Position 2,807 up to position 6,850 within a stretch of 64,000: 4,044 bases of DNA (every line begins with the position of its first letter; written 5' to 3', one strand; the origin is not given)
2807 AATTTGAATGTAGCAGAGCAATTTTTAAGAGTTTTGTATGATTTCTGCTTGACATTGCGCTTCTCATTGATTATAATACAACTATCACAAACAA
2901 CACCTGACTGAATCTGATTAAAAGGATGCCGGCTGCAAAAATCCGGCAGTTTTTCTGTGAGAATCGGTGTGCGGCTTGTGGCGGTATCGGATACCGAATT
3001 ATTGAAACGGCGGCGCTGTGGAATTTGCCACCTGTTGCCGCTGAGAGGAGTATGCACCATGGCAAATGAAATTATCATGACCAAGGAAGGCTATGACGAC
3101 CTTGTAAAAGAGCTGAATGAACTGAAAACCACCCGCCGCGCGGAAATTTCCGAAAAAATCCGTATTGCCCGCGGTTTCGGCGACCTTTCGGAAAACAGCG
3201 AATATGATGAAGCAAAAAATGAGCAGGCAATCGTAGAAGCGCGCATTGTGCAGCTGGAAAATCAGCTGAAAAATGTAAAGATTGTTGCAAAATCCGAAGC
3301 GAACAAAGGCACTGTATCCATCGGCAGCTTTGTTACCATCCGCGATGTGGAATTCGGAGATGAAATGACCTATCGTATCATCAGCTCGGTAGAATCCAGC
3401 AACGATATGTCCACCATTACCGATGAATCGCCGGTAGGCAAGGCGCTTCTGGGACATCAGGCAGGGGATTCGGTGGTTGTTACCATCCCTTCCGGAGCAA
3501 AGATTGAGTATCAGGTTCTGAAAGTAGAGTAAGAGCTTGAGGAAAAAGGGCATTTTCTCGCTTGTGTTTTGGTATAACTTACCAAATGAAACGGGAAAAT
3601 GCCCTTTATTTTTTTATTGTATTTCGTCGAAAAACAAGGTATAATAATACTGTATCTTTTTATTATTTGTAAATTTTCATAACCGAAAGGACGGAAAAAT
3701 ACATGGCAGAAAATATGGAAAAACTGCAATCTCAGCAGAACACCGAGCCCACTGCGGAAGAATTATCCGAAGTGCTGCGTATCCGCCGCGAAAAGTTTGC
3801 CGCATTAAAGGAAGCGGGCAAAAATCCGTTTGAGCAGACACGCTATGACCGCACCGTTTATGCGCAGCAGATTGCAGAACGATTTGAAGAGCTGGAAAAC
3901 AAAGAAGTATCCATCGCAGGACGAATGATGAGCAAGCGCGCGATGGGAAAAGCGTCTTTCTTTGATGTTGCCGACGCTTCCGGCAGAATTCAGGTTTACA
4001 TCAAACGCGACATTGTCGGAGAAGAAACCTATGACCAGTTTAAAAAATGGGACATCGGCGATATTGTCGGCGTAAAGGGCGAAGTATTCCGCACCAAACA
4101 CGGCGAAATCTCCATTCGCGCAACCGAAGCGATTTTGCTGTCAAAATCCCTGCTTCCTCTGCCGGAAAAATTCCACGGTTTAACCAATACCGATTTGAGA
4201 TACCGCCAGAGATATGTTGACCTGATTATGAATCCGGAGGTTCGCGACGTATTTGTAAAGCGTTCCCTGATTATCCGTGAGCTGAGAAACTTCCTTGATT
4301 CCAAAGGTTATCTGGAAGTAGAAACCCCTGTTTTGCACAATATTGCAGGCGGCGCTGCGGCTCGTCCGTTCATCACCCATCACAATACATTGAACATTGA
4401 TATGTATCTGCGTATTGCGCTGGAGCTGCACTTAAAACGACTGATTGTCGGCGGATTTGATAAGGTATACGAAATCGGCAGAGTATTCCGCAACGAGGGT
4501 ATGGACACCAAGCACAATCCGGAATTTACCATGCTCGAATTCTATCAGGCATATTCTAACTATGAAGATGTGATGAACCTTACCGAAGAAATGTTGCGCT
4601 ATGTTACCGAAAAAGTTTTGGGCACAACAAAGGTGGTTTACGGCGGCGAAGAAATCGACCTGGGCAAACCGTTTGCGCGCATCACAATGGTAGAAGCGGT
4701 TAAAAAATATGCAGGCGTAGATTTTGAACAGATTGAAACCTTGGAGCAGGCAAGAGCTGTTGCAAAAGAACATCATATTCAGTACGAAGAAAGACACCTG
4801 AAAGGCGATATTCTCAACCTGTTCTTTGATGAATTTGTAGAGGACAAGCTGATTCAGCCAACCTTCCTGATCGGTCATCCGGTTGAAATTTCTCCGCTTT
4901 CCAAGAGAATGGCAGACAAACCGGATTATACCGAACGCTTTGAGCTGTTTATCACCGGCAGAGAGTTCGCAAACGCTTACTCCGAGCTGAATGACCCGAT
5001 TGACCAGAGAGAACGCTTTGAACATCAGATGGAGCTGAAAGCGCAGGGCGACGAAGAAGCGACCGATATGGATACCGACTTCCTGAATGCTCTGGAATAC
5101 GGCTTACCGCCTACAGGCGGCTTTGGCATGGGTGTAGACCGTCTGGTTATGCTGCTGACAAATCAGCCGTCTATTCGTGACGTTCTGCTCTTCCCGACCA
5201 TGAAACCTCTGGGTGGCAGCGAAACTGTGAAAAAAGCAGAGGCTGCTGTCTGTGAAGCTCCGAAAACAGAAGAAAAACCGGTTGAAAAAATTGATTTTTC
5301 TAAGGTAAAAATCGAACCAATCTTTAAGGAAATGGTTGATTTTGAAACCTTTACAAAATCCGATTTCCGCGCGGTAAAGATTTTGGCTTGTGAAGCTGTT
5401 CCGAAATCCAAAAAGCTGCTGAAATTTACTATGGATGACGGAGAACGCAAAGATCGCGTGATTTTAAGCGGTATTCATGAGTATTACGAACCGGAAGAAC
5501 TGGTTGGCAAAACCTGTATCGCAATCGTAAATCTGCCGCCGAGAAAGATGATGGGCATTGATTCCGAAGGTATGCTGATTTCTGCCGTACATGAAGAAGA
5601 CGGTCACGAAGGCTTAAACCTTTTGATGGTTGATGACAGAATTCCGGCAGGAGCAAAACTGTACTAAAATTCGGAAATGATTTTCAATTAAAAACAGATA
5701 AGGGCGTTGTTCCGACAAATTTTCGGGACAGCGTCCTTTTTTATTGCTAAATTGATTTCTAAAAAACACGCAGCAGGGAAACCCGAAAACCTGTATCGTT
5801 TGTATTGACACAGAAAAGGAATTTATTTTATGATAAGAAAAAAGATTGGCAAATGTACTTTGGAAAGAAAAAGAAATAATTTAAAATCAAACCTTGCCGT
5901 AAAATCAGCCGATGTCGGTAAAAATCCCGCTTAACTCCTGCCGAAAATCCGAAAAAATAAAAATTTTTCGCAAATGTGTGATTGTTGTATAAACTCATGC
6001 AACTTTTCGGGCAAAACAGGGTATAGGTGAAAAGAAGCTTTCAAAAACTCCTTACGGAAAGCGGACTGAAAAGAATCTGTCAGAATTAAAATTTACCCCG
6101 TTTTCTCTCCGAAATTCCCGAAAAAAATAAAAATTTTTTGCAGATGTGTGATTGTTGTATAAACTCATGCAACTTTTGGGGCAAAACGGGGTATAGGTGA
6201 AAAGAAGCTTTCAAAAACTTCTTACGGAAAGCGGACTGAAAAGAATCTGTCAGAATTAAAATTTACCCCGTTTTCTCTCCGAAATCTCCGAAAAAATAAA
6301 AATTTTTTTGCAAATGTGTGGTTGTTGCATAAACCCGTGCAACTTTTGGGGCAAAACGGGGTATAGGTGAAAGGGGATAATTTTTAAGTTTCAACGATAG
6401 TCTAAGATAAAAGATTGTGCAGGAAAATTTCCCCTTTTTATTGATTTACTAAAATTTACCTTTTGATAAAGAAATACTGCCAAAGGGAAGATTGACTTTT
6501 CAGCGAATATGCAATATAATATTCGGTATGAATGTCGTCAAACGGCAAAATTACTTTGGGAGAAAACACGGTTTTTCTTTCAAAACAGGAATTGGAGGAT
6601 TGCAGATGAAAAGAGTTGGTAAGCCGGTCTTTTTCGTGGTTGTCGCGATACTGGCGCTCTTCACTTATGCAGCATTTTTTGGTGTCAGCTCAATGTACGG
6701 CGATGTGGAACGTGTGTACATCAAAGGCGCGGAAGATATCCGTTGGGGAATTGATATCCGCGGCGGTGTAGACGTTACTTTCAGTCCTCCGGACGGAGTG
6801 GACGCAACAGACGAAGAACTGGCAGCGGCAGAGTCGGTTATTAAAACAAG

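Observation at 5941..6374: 170-bp tandem repeat (2.5 copies) carrying a promoter-like element and an 18-codon Cys-rich mini-ORF, between lysS and secDF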

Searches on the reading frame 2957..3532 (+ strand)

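Call 9: search_protein_families(library=pfam, proteins=[window:2957-3532:+])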
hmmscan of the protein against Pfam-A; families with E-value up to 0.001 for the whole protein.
window:2957-3532:+ (191 aa): 2 families
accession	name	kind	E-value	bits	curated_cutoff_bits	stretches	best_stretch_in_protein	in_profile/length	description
PF03449.20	GreA_GreB_N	-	2.9e-28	98.3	24.5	1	39-109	1-71/71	Transcription elongation factor, N-terminal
PF01272.25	GreA_GreB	-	2.4e-21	75.9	26.9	1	116-191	2-76/77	Transcription elongation factor, GreA/GreB, C-term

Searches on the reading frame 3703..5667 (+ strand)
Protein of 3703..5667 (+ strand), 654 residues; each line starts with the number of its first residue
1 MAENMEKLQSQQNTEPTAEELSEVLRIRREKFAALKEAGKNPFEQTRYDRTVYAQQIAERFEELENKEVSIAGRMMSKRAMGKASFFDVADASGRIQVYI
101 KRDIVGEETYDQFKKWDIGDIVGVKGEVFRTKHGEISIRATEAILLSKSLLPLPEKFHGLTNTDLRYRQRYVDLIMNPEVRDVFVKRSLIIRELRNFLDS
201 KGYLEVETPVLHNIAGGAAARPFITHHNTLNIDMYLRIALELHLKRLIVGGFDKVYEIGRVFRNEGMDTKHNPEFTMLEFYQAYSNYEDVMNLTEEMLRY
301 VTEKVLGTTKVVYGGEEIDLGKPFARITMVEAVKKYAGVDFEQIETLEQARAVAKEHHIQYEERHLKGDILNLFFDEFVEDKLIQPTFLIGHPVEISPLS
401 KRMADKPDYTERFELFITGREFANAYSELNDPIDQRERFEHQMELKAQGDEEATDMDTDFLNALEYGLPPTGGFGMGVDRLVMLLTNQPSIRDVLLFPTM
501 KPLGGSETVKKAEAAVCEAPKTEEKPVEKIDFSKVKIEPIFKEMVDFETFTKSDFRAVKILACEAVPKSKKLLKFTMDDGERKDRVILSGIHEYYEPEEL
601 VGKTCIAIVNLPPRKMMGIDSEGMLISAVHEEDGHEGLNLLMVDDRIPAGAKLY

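Call 9: search_protein_families(library=pfam, proteins=[window:3703-5667:+])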
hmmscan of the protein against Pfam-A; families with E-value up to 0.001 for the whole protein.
window:3703-5667:+ (654 aa): 5 families
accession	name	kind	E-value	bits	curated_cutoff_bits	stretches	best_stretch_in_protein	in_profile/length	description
PF00152.25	tRNA-synt_2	-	4.7e-96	321.9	25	1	163-500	2-307/308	tRNA synthetases class II (D, K and N)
PF01588.26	tRNA_bind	-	1.1e-23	83.6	27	1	556-651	2-95/96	Putative tRNA binding domain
PF01336.31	tRNA_anti-codon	-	1.2e-18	67.2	27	1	69-145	1-74/75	OB-fold nucleic acid binding domain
PF01409.25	tRNA-synt_2d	-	9.1e-07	29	19.8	0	254-301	104-153/246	tRNA synthetases class II core domain (F)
PF11649.13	T4_neck-protein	-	0.00049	19.9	25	0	306-383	172-247/278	Virus neck protein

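Call 12: find_encoding_contigs(protein=window:3703-5667:+, flank=4000, max_places=10)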
Protein window:3703-5667:+ (654 aa): 13 contigs read that carry it; 5 places shown.
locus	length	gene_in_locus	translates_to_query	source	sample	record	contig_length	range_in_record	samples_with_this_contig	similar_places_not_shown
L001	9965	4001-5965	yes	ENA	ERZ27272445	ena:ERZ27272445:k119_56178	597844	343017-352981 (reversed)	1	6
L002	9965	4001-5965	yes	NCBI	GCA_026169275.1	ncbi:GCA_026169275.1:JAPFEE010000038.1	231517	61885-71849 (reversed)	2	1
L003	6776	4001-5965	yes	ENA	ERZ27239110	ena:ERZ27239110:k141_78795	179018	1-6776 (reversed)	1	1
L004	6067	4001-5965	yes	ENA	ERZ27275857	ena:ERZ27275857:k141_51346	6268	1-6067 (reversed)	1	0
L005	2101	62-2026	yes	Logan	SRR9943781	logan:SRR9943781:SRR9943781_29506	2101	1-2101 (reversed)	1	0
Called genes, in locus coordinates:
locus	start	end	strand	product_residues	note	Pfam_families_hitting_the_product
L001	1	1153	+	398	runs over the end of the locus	PF00155:Aminotran_1_2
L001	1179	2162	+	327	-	PF01244:Peptidase_M19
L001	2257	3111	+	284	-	-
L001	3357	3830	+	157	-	PF03449:GreA_GreB_N, PF01272:GreA_GreB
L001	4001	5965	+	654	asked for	PF01336:tRNA_anti-codon, PF00152:tRNA-synt_2, PF01409:tRNA-synt_2d (faint), PF01588:tRNA_bind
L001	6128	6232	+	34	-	-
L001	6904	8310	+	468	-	PF22599:SecDF_P1_head, PF02355:SecD_SecF_C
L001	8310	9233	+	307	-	PF02355:SecD_SecF_C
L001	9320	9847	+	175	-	PF21805:Imm5_like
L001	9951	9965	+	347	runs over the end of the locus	PF00155:Aminotran_1_2, PF01212:Beta_elim_lyase, PF01041:DegT_DnrJ_EryC1 (faint), PF01053:Cys_Met_Meta_PP (weak)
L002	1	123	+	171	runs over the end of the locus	-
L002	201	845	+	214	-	PF09084:NMT1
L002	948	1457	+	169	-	-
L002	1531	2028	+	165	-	PF03243:MerB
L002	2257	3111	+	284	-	-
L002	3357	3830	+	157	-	PF03449:GreA_GreB_N, PF01272:GreA_GreB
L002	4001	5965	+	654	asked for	PF01336:tRNA_anti-codon, PF00152:tRNA-synt_2, PF01409:tRNA-synt_2d (faint), PF01588:tRNA_bind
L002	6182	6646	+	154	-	PF01797:Y1_Tnp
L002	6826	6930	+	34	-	-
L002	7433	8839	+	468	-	PF22599:SecDF_P1_head, PF02355:SecD_SecF_C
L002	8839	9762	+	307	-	PF02355:SecD_SecF_C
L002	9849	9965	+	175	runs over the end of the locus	PF21805:Imm5_like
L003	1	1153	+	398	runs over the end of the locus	PF00155:Aminotran_1_2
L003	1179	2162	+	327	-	PF01244:Peptidase_M19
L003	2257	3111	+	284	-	-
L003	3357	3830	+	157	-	PF03449:GreA_GreB_N, PF01272:GreA_GreB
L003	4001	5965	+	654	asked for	PF01336:tRNA_anti-codon, PF00152:tRNA-synt_2, PF01409:tRNA-synt_2d (faint), PF01588:tRNA_bind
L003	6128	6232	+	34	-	-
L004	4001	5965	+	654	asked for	PF01336:tRNA_anti-codon, PF00152:tRNA-synt_2, PF01409:tRNA-synt_2d (faint), PF01588:tRNA_bind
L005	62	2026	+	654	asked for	PF01336:tRNA_anti-codon, PF00152:tRNA-synt_2, PF01409:tRNA-synt_2d (faint), PF01588:tRNA_bind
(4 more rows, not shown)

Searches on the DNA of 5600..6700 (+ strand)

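Call 5: search_rna_families(source=window, start=5600, end=6700, threshold=evalue, max_evalue=10, show_alignments=3)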
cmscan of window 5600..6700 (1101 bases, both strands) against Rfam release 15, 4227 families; matches with E-value up to 10: 9.
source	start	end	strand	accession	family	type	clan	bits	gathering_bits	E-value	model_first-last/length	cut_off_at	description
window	6240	6308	+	RF01287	snoR27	Gene; snRNA; snoRNA; CD-box;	CL00079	21.2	41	2.9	1-94/94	no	Small nucleolar RNA snoR27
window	6435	6516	+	RF02445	SpR14_sRNA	Gene; sRNA;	-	21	50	5.1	1-80/80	no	Streptococcus sRNA SpR14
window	6070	6139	+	RF01287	snoR27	Gene; snRNA; snoRNA; CD-box;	CL00079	19.3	41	7.5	1-94/94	no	Small nucleolar RNA snoR27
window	5774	5795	+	RF02914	DUF805b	Cis-reg;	CL00115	18.1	35.6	0.034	2-23/35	no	DUF805b RNA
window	5844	5971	-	RF01454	RCNMV_5UTR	Cis-reg;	-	17.9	75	2.1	1-123/123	no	5'UTR enhancer element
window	6203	6298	-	RF04164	MIR1507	Gene; miRNA;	-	16.8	73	1.3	1-107/107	no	MIR1507 microRNA precursor family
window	5686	5755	+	RF04106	mir-1303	Gene; miRNA;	-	16.7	107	5.3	1-85/85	no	mir-1303 microRNA precursor family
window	5600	5738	+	RF01472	rli40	Gene; sRNA;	-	13.2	100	1.5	69-263/263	5'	Listeria sRNA rli40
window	6243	6384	+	RF02694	RalA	Gene; sRNA;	-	12.3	170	8.5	1-179/179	no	RalR antitoxin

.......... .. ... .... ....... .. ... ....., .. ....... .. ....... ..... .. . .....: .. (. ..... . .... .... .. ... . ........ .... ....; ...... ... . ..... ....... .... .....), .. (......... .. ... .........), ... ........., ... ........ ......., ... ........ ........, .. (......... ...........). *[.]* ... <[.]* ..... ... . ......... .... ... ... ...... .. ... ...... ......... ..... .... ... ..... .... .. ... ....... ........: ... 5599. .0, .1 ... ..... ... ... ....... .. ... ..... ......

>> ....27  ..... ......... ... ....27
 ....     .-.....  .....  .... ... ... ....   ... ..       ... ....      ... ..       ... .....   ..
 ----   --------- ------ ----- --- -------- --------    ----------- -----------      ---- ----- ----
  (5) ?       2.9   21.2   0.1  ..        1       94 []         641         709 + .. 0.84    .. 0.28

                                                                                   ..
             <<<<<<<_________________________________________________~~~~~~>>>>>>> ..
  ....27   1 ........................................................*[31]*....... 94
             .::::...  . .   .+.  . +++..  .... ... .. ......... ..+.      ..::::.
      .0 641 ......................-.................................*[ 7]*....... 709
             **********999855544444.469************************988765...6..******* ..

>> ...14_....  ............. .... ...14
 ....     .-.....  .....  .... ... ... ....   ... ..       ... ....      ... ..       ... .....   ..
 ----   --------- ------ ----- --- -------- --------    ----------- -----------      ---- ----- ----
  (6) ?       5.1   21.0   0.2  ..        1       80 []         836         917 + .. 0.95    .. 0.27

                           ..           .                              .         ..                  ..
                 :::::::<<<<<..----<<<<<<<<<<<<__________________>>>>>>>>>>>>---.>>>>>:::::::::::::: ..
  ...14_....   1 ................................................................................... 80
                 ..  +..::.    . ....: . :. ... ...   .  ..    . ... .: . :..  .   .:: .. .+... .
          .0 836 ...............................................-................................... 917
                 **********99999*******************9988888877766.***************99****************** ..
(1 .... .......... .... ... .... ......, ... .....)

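Call 25: search_dna_similar(query=window:5668-6606:+, collection=plasmids, mode=distant, max_evalue=0.01)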
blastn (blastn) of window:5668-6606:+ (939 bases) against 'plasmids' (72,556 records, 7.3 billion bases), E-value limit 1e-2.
No match.

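Call 26: search_dna_similar(query=window:5668-6606:+, collection=phages, mode=distant, max_evalue=0.01)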
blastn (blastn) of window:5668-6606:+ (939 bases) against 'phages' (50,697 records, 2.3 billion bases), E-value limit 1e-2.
No match.
